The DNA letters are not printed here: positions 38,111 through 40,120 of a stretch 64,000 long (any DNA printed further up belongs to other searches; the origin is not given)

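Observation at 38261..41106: Divergent dnaN translationally coupled (ATGA) to a HEAT-repeat::adenine phosphoribosyltransferase fusion, heading a long minus-strand array without dnaA/recF/gyrB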

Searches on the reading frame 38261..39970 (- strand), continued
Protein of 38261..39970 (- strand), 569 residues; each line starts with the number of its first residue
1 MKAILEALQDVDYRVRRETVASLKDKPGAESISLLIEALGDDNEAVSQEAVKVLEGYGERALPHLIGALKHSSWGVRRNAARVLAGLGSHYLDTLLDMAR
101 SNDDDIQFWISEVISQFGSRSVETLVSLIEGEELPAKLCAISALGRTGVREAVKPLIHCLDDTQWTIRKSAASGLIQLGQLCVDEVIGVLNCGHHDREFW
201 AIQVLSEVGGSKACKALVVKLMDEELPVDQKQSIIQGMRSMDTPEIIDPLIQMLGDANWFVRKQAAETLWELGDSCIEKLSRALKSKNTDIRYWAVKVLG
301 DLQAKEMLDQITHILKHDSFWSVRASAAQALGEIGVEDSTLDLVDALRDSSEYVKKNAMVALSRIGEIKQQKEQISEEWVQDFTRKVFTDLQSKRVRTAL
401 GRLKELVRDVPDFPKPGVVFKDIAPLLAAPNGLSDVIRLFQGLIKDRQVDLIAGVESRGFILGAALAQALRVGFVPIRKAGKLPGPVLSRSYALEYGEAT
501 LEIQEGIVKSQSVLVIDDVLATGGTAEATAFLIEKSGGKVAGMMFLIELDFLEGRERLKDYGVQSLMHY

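Call 73: find_encoding_contigs(protein=P0280, flank=10000, max_places=1)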
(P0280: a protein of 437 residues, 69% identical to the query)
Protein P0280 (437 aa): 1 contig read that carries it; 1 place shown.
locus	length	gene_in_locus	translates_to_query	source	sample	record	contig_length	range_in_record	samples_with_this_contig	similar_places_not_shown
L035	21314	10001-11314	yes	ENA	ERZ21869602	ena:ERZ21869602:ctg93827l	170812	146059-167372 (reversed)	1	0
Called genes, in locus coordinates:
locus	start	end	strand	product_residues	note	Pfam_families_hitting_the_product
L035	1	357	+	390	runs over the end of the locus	PF00092:VWA (weak), PF13519:VWA_2 (weak), PF13768:VWA_3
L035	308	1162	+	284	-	-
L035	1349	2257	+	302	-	-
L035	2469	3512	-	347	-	-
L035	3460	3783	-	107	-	-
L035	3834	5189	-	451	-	-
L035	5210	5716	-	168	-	-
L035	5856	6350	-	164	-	-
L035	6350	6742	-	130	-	-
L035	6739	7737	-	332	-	PF00188:CAP (weak)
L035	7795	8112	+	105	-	PF02575:YbaB_DNA_bd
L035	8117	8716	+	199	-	PF21176:RecR_HhH, PF02132:RecR_ZnF (weak), PF13662:Toprim_4, PF01751:Toprim (weak), PF21175:RecR_C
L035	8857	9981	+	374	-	PF00712:DNA_pol3_beta, PF02767:DNA_pol3_beta_2, PF02768:DNA_pol3_beta_3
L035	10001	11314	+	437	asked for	PF11838:ERAP1_C (faint), PF13646:HEAT_2 (weak), PF24714:TOR1L1_N (faint), PF25786:HEAT_GCN1_C (faint), PF12717:Cnd1 (faint), PF13646:HEAT_2, PF03130:HEAT_PBS (weak), PF13646:HEAT_2, +7 more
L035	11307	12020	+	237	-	-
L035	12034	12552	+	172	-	PF00156:Pribosyltran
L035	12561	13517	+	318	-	PF21581:SCD (faint), PF03130:HEAT_PBS (faint), PF13513:HEAT_EZ (faint), PF23227:HEAT_MROH2B_C (faint), PF02985:HEAT (faint), PF12717:Cnd1 (faint), PF13646:HEAT_2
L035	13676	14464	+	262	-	PF02603:Hpr_kinase_N, PF07475:Hpr_kinase_C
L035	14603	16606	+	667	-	-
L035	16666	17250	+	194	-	-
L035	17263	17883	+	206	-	PF07963:N_methyl (weak)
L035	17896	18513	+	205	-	-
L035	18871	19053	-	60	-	-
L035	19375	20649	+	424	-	PF00202:Aminotran_3, PF00155:Aminotran_1_2 (faint)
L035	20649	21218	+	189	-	PF27735:2-thiour_desulf_put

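Call 74: find_encoding_contigs(protein=P0288, flank=10000, max_places=1)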
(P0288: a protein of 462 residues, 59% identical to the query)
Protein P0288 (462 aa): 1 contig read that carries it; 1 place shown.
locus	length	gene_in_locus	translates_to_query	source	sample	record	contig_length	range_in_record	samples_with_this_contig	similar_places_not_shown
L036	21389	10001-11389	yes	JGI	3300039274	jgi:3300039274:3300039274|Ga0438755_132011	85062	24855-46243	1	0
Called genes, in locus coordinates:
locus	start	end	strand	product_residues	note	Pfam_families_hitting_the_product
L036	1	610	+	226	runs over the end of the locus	PF00119:ATP-synt_A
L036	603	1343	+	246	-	PF00137:ATP-synt_C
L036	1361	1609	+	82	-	PF00137:ATP-synt_C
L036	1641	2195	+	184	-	PF00430:ATP-synt_B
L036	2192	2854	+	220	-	PF00430:ATP-synt_B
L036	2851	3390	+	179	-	PF00213:OSCP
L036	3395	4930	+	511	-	PF02874:ATP-synt_ab_N, PF00006:ATP-synt_ab, PF00306:ATP-synt_ab_C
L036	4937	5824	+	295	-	PF00231:ATP-synt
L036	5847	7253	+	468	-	PF02874:ATP-synt_ab_N, PF00006:ATP-synt_ab, PF22919:ATP-synt_VA_C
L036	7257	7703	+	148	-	PF02823:ATP-synt_DE_N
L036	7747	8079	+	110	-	PF02575:YbaB_DNA_bd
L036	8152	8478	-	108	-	-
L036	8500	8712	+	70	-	PF13662:Toprim_4 (weak), PF21175:RecR_C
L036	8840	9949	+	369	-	PF00712:DNA_pol3_beta, PF02767:DNA_pol3_beta_2, PF02768:DNA_pol3_beta_3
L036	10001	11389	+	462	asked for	PF24714:TOR1L1_N (faint), PF13513:HEAT_EZ (faint), PF03130:HEAT_PBS (faint), PF13646:HEAT_2, PF01602:Adaptin_N (faint), PF12717:Cnd1 (faint), PF25151:TPR_Trm732_C (faint), PF13646:HEAT_2, +2 more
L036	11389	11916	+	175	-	PF00156:Pribosyltran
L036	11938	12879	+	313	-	PF02603:Hpr_kinase_N, PF07475:Hpr_kinase_C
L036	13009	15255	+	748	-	-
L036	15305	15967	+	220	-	PF07963:N_methyl (weak)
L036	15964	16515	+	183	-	PF07963:N_methyl (faint)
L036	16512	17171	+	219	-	-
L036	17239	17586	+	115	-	-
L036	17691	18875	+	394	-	PF00202:Aminotran_3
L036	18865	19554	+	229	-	PF27735:2-thiour_desulf_put (weak)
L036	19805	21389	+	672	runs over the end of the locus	PF00069:Pkinase, PF07714:PK_Tyr_Ser-Thr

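Call 75: find_encoding_contigs(protein=P0285, flank=10000, max_places=1)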
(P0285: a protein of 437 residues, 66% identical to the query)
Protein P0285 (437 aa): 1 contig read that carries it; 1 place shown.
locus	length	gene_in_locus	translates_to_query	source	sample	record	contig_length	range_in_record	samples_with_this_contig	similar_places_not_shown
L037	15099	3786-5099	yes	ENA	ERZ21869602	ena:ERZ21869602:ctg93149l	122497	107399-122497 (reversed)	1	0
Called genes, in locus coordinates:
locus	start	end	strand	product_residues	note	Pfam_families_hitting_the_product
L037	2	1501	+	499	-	?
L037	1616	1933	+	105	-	PF02575:YbaB_DNA_bd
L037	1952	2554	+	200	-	PF21176:RecR_HhH, PF01751:Toprim, PF13662:Toprim_4, PF21175:RecR_C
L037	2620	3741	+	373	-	PF00712:DNA_pol3_beta, PF02767:DNA_pol3_beta_2, PF02768:DNA_pol3_beta_3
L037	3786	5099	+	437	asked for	PF01602:Adaptin_N (faint), PF02985:HEAT (faint), PF12717:Cnd1 (faint), PF13646:HEAT_2 (weak), PF24714:TOR1L1_N (faint), PF13646:HEAT_2, PF03130:HEAT_PBS (weak), PF13646:HEAT_2, +6 more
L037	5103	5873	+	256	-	-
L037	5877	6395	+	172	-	PF00156:Pribosyltran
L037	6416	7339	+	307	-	PF00514:Arm (faint), PF03130:HEAT_PBS (faint), PF13513:HEAT_EZ (faint), PF13646:HEAT_2, PF02985:HEAT (faint), PF12717:Cnd1 (faint), PF13646:HEAT_2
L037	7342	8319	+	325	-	PF02603:Hpr_kinase_N, PF07475:Hpr_kinase_C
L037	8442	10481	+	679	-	-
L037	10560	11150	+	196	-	PF07963:N_methyl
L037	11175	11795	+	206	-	PF07963:N_methyl (weak)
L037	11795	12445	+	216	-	-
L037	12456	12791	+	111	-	-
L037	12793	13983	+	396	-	PF00202:Aminotran_3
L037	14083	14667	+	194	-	PF27735:2-thiour_desulf_put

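Call 77: list_cluster_members(proteins=[L036:5847-7253:+, L036:3395-4930:+, L035:8857-9981:+, L037:2620-3741:+, L036:8840-9949:+, L035:12034-12552:+, L035:13676-14464:+, P0280, P0288])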
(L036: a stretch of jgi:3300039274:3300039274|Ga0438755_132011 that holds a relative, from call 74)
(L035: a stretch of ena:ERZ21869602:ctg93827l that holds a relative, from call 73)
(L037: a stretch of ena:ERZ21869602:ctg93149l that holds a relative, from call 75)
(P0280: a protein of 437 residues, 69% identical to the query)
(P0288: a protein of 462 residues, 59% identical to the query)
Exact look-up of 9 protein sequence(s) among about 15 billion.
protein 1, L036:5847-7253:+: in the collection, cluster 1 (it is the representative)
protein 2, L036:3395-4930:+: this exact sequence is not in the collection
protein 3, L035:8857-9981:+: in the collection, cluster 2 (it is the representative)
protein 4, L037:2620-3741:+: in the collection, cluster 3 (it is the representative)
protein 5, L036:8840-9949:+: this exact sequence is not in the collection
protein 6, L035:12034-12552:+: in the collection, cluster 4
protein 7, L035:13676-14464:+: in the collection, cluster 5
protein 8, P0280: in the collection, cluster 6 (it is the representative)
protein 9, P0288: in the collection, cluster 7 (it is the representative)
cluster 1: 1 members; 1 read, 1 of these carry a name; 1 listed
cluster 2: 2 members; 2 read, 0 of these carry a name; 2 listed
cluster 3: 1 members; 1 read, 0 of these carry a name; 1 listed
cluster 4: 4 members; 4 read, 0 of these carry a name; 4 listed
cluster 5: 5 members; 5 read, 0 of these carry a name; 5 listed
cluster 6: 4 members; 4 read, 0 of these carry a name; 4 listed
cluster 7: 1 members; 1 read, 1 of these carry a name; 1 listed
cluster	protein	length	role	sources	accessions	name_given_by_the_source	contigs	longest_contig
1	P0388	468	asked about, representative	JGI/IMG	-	F-type H+-transporting ATPase subunit beta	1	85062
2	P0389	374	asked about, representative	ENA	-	-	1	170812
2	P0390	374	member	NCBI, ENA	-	-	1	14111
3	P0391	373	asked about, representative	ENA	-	-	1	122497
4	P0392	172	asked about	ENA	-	-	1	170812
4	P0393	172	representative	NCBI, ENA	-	-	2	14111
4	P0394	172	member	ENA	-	-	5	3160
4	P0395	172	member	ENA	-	-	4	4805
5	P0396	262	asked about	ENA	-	-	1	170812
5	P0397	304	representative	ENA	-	-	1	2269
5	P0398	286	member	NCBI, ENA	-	-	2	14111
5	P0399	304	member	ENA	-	-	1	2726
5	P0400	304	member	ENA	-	-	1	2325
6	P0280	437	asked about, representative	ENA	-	-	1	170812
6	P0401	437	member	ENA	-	-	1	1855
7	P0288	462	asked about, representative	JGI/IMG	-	HEAT repeat protein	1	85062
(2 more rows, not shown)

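Call 81: find_encoding_contigs(protein=P0289, flank=6000, max_places=1)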
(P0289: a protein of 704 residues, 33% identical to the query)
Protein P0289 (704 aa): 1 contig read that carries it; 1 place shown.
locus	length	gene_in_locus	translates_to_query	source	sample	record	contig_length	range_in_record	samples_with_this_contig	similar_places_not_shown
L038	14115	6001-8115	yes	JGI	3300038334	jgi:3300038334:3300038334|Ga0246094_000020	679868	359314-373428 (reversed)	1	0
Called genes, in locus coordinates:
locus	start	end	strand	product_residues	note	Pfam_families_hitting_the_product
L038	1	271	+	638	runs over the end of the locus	PF00772:DnaB (weak), PF13481:AAA_25, PF03796:DnaB_C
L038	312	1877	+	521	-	-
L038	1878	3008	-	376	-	-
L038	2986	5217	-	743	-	PF01590:GAF, PF13185:GAF_2, PF13492:GAF_3, PF01590:GAF, PF13185:GAF_2, PF13492:GAF_3, PF13185:GAF_2, PF01590:GAF, +3 more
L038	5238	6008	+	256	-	-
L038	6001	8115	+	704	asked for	PF16804:DUF5071 (faint), PF24714:TOR1L1_N (faint), PF25151:TPR_Trm732_C (faint), PF25786:HEAT_GCN1_C (faint), PF26715:HEAT_GCN1_2 (faint), PF00514:Arm (faint), PF02985:HEAT (faint), PF13646:HEAT_2, +8 more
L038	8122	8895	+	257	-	PF19777:DUF6263 (faint)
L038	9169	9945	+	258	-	-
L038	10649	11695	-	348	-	PF07494:Reg_prop (faint)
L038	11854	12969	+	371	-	PF00712:DNA_pol3_beta, PF02767:DNA_pol3_beta_2, PF02768:DNA_pol3_beta_3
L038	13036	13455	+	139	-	PF07719:TPR_2 (faint), PF13174:TPR_6 (weak)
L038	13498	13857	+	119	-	PF02922:CBM_48, PF16561:AMPK1_CBM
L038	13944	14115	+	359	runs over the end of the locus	PF03739:LptF_LptG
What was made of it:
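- A roughly 700-aa relative of HEAT1 lies between dnaB and dnaN in a third contig, L038 (call 81). In L038 the HEAT gene and dnaN are 3.7 kb apart, with unrelated genes between them (call 81).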
